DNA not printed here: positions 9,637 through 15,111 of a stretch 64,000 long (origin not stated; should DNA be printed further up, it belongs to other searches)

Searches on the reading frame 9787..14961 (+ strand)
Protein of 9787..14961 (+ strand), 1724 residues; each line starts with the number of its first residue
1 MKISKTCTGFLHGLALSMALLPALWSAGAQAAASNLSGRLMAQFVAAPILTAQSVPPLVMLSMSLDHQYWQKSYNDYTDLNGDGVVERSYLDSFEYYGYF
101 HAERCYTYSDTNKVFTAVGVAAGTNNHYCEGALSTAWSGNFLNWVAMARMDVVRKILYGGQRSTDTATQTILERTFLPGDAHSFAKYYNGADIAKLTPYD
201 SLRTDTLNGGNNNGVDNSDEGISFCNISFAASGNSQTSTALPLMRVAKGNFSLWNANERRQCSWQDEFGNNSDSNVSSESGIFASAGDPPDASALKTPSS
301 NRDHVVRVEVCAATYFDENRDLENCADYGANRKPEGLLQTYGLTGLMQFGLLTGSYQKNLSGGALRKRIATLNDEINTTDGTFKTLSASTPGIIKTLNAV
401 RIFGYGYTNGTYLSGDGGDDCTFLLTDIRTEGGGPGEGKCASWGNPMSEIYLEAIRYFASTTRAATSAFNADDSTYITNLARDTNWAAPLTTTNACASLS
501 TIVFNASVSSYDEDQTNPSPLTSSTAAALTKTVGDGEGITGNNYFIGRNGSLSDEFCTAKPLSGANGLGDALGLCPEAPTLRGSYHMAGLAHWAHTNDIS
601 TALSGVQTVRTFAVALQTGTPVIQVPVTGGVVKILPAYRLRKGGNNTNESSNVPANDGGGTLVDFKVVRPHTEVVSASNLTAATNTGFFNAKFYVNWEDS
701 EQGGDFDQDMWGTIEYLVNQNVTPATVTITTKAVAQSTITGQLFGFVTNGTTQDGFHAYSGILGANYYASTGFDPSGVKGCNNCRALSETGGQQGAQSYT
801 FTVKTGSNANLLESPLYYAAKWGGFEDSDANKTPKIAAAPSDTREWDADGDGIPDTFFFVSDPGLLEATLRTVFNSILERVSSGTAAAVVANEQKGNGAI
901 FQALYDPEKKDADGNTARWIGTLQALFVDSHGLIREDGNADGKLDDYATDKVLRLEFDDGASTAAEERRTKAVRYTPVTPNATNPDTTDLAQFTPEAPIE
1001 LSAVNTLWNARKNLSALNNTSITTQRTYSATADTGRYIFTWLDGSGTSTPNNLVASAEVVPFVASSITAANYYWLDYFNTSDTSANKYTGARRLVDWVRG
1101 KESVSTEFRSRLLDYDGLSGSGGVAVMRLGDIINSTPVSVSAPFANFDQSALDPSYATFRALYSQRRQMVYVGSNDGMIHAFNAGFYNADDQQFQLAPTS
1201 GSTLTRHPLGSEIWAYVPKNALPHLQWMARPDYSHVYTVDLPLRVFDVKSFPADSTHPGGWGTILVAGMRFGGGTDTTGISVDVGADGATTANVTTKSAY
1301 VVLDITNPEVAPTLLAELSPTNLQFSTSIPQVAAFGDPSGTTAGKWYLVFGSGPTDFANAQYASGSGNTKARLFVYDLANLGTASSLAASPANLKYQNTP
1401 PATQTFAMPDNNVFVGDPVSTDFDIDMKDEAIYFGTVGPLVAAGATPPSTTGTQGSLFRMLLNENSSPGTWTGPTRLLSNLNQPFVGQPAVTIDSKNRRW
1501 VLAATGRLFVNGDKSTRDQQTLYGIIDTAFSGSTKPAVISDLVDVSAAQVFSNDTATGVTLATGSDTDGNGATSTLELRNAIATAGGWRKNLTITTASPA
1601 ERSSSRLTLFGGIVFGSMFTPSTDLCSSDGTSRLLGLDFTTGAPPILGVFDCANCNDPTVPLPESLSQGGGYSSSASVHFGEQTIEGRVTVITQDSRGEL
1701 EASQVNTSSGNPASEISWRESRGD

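Call 5: search_protein_families(library=pfam, proteins=[window:9787-14961:+])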
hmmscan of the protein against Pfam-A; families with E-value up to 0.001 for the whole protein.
window:9787-14961:+ (1724 aa): 1 family
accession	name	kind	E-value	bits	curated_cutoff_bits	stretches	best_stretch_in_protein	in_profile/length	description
PF05567.17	T4P_PilY1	-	2.2e-14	53.7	28.1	1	1129-1380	1-230/411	PilY1 beta-propeller domain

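Call 15: find_homologous_proteins(query=window:9787-14961:+, max_evalue=1e-20)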
Query window:9787-14961:+ (1724 aa): 1579 proteins with E <= 1e-20 among 8000 candidates; the best 120 are listed.
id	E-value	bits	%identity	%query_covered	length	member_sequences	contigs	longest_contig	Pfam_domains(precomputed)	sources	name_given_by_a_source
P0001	0.0e+0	3553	90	100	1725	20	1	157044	PF28373.1,PF05567.18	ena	-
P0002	0.0e+0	2703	65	54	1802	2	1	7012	PF28373.1,PF05567.18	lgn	-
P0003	0.0e+0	2623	67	54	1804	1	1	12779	PF28373.1,PF05567.18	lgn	-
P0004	0.0e+0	2602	66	54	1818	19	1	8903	PF28373.1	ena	-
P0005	0.0e+0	2584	66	54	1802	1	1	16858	PF28373.1,PF05567.18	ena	-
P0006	0.0e+0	2521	65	100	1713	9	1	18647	PF28373.1,PF05567.18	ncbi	-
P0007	0.0e+0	2341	61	100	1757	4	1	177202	PF28373.1,PF05567.18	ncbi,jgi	jgi:type IV pilus assembly protein PilY1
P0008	0.0e+0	2336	62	100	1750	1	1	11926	PF28373.1,PF05567.18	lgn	-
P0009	0.0e+0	2303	61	100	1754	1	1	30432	PF28373.1,PF05567.18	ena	-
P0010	0.0e+0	2284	60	100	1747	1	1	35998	PF28373.1,PF05567.18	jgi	-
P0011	0.0e+0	2276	60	100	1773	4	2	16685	PF28373.1,PF05567.18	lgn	-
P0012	0.0e+0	2272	60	100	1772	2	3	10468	PF28373.1,PF05567.18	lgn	-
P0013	0.0e+0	2271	60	100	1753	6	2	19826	PF28373.1,PF05567.18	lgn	-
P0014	0.0e+0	2244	60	100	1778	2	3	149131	PF28373.1,PF05567.18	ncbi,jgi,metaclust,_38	metaclust:\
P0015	0.0e+0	2240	59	100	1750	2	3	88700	PF28373.1,PF05567.18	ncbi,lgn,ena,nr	ncbi:MAG TPA: PilC/PilY family type IV pilus protein [Gammaproteobacteria bacterium]|nr:PilC/PilY fa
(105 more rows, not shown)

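Call 16: find_encoding_contigs(protein=P0001, flank=4000, max_places=10)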
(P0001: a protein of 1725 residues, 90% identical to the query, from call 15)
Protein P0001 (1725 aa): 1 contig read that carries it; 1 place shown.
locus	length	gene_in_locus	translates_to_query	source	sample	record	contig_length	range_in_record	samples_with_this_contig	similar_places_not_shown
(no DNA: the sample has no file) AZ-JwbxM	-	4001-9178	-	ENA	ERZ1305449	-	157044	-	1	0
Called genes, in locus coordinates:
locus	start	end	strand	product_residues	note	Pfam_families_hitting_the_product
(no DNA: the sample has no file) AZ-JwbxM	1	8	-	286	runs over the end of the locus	PF00296:Bac_luciferase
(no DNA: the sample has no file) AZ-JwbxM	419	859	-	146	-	PF01475:FUR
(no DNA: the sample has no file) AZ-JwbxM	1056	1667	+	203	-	PF07963:N_methyl (weak), PF12019:GspH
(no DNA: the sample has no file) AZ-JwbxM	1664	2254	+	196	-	PF07963:N_methyl, PF22150:Tt1218-like (weak)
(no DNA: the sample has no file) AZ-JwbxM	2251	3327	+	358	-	PF07963:N_methyl (weak), PF16074:PilW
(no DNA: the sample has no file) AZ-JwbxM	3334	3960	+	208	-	PF14341:PilX_N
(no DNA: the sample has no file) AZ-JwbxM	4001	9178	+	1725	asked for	PF28373:PilY1_homolog_dom, PF05567:T4P_PilY1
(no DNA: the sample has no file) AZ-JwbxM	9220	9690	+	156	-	PF07963:N_methyl, PF16732:ComP_DUS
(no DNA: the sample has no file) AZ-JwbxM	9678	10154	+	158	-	PF13511:DUF4124 (weak)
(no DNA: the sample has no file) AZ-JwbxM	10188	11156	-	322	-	PF02401:LYTB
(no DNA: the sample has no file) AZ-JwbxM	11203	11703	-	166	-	PF01252:Peptidase_A8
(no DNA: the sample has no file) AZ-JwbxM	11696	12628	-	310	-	PF06574:FAD_syn, PF01687:Flavokinase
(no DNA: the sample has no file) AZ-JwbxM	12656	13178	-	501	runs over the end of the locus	PF03023:MurJ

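Call 17: list_cluster_members(proteins=[P0001, window:9787-14961:+])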
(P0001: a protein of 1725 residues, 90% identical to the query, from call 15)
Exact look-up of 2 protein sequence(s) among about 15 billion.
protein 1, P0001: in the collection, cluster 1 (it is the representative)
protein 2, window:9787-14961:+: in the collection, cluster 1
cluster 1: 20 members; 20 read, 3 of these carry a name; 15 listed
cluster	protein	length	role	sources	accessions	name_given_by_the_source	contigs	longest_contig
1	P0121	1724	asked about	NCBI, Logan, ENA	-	-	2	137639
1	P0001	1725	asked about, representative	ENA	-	-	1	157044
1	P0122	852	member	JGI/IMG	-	type IV pilus assembly protein PilY1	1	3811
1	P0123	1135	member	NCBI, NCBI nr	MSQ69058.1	MAG: hypothetical protein EXR83_12890, partial [Gammaproteobacteria bacterium] | hypothetical protein [Gammaproteobacteria bacterium]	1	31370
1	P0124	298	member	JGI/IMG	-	type IV pilus assembly protein PilY1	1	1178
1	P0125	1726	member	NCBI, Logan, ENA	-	-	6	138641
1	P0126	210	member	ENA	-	-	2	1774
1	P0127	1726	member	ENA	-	-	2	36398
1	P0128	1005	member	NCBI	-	-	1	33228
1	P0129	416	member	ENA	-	-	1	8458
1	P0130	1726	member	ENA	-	-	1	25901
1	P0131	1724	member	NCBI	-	-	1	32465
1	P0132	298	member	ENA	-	-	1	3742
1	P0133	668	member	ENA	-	-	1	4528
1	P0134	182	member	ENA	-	-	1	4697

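Call 18: find_encoding_contigs(protein=P0125, flank=4000, max_places=10)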
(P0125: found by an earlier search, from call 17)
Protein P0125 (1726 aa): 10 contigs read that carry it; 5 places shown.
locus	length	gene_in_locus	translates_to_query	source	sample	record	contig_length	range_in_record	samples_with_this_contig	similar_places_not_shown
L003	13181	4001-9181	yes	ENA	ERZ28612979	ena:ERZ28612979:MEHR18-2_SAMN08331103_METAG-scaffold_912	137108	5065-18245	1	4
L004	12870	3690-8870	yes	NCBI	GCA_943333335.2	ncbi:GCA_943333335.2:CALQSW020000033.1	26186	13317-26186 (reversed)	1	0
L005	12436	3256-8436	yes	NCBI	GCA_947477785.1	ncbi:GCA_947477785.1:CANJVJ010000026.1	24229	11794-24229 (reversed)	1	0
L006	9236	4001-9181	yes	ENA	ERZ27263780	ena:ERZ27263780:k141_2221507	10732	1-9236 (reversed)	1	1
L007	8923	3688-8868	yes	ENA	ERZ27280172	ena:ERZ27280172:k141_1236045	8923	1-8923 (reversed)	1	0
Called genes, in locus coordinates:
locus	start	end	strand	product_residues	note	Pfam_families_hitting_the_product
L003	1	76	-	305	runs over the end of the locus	PF00296:Bac_luciferase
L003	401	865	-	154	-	PF01475:FUR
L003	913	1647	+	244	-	PF07963:N_methyl (weak), PF12019:GspH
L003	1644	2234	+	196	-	PF07963:N_methyl, PF22150:Tt1218-like (weak)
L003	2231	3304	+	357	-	PF07963:N_methyl, PF16074:PilW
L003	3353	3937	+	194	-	PF14341:PilX_N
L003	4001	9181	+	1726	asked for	PF28373:PilY1_homolog_dom, PF05567:T4P_PilY1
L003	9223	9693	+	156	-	PF07963:N_methyl, PF16732:ComP_DUS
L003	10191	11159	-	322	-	PF02401:LYTB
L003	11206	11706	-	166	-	PF01252:Peptidase_A8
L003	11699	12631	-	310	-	PF06574:FAD_syn, PF01687:Flavokinase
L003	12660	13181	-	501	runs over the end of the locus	PF03023:MurJ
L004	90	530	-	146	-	PF01475:FUR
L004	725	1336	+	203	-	PF07963:N_methyl (weak), PF12019:GspH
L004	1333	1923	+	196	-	PF07963:N_methyl, PF22150:Tt1218-like (weak)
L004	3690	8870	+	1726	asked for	PF28373:PilY1_homolog_dom, PF05567:T4P_PilY1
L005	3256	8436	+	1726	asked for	PF28373:PilY1_homolog_dom, PF05567:T4P_PilY1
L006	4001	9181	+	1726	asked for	PF28373:PilY1_homolog_dom, PF05567:T4P_PilY1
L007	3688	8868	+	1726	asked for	PF28373:PilY1_homolog_dom, PF05567:T4P_PilY1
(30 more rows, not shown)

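Call 19: find_encoding_contigs(protein=P0131, flank=4000, max_places=10)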
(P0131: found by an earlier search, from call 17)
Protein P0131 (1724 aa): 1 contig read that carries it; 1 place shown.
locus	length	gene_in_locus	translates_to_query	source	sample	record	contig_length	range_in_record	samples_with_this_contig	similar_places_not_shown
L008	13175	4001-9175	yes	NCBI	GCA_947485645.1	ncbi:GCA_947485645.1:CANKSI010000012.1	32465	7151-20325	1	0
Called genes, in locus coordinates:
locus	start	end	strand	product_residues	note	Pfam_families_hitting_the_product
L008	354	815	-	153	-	PF12840:HTH_20 (faint), PF01475:FUR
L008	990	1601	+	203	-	PF07963:N_methyl, PF12019:GspH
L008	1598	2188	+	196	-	PF07963:N_methyl, PF22150:Tt1218-like (weak)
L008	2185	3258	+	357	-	PF07963:N_methyl, PF16074:PilW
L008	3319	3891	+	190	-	PF14341:PilX_N (weak)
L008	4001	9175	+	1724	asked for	PF28373:PilY1_homolog_dom, PF05567:T4P_PilY1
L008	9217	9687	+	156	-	PF07963:N_methyl, PF16732:ComP_DUS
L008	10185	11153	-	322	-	PF02401:LYTB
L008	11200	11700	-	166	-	PF01252:Peptidase_A8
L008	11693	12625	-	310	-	PF06574:FAD_syn, PF01687:Flavokinase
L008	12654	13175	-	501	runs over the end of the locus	PF03023:MurJ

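Call 22: find_encoding_contigs(protein=P0006, flank=4500, max_places=4)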
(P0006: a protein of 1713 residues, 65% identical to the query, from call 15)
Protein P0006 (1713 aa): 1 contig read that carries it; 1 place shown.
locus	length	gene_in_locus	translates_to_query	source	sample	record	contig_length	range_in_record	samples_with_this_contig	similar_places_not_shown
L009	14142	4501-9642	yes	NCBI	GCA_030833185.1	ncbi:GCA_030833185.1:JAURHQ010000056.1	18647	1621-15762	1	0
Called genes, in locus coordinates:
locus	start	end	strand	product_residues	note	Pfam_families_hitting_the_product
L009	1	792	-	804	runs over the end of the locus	?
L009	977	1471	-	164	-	PF01475:FUR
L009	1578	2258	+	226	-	PF07963:N_methyl (weak), PF12019:GspH (weak)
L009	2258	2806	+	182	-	PF07963:N_methyl, PF22150:Tt1218-like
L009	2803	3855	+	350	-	PF07963:N_methyl (weak), PF16074:PilW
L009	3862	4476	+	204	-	PF14341:PilX_N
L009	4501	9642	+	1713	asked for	PF28373:PilY1_homolog_dom, PF05567:T4P_PilY1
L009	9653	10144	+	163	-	PF07963:N_methyl, PF16732:ComP_DUS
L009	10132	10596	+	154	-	PF13511:DUF4124 (weak)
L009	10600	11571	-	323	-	PF02401:LYTB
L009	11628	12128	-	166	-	PF01252:Peptidase_A8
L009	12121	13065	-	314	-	PF06574:FAD_syn, PF01687:Flavokinase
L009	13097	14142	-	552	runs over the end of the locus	PF03023:MurJ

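Call 23: find_encoding_contigs(protein=P0007, flank=4500, max_places=4)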
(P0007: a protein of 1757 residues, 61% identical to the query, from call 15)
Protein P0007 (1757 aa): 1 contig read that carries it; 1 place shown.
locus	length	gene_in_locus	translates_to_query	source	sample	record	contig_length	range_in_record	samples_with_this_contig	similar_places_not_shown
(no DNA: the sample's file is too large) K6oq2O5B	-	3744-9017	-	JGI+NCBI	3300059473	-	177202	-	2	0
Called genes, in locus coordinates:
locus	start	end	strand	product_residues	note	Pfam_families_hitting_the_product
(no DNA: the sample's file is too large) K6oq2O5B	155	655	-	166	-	PF01475:FUR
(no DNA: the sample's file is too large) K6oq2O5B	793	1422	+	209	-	PF07963:N_methyl (weak), PF12019:GspH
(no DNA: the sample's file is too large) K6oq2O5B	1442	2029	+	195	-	PF07963:N_methyl, PF22150:Tt1218-like (weak)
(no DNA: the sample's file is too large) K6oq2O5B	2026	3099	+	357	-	PF07963:N_methyl, PF16074:PilW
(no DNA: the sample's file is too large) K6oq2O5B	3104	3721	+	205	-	PF14341:PilX_N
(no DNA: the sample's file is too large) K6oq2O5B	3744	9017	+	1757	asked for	PF28373:PilY1_homolog_dom, PF05567:T4P_PilY1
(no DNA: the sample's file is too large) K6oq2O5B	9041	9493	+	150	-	PF07963:N_methyl, PF16732:ComP_DUS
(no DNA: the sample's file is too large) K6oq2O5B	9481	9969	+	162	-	PF13511:DUF4124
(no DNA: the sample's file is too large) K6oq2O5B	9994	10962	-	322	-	PF02401:LYTB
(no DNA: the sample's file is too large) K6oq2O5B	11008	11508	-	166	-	PF01252:Peptidase_A8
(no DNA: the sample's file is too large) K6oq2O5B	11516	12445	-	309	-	PF06574:FAD_syn, PF01687:Flavokinase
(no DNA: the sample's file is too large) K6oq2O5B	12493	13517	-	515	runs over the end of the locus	PF03023:MurJ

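Call 39: find_encoding_contigs(protein=P0127, flank=1500, max_places=10)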
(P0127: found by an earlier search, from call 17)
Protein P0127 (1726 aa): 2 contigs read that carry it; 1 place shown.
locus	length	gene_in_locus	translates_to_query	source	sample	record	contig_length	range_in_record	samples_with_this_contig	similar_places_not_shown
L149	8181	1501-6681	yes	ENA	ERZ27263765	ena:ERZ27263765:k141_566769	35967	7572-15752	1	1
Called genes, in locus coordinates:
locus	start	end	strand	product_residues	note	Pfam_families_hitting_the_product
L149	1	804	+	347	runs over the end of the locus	PF07963:N_methyl, PF16074:PilW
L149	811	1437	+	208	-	PF14341:PilX_N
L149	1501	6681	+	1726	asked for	PF28373:PilY1_homolog_dom, PF05567:T4P_PilY1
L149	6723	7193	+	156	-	PF07963:N_methyl, PF16732:ComP_DUS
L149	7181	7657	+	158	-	PF13511:DUF4124 (weak)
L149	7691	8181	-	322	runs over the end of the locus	PF02401:LYTB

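Call 40: find_encoding_contigs(protein=P0130, flank=1500, max_places=10)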
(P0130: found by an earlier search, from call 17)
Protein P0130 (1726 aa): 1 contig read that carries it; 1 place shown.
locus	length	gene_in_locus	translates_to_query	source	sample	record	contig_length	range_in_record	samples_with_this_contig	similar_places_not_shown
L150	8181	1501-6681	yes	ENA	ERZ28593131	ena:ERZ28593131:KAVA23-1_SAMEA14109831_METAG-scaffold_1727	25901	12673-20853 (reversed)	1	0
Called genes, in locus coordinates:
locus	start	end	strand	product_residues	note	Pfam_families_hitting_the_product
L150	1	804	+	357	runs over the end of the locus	PF07963:N_methyl, PF16074:PilW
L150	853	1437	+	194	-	PF14341:PilX_N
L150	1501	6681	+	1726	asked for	PF28373:PilY1_homolog_dom, PF05567:T4P_PilY1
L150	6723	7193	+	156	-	PF07963:N_methyl, PF16732:ComP_DUS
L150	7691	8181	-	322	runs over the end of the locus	PF02401:LYTB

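Call 57: find_encoding_contigs(protein=P0128, flank=1200, max_places=6)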
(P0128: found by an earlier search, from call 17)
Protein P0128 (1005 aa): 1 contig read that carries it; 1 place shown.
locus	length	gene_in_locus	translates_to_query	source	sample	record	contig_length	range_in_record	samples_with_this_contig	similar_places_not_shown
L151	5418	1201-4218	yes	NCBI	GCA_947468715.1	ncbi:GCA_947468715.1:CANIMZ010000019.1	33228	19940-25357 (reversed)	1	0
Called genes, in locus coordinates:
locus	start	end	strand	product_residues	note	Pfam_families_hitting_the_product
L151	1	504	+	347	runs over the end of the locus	PF07963:N_methyl, PF16074:PilW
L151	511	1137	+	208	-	PF14341:PilX_N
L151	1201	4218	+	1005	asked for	PF28373:PilY1_homolog_dom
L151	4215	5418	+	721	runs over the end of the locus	PF05567:T4P_PilY1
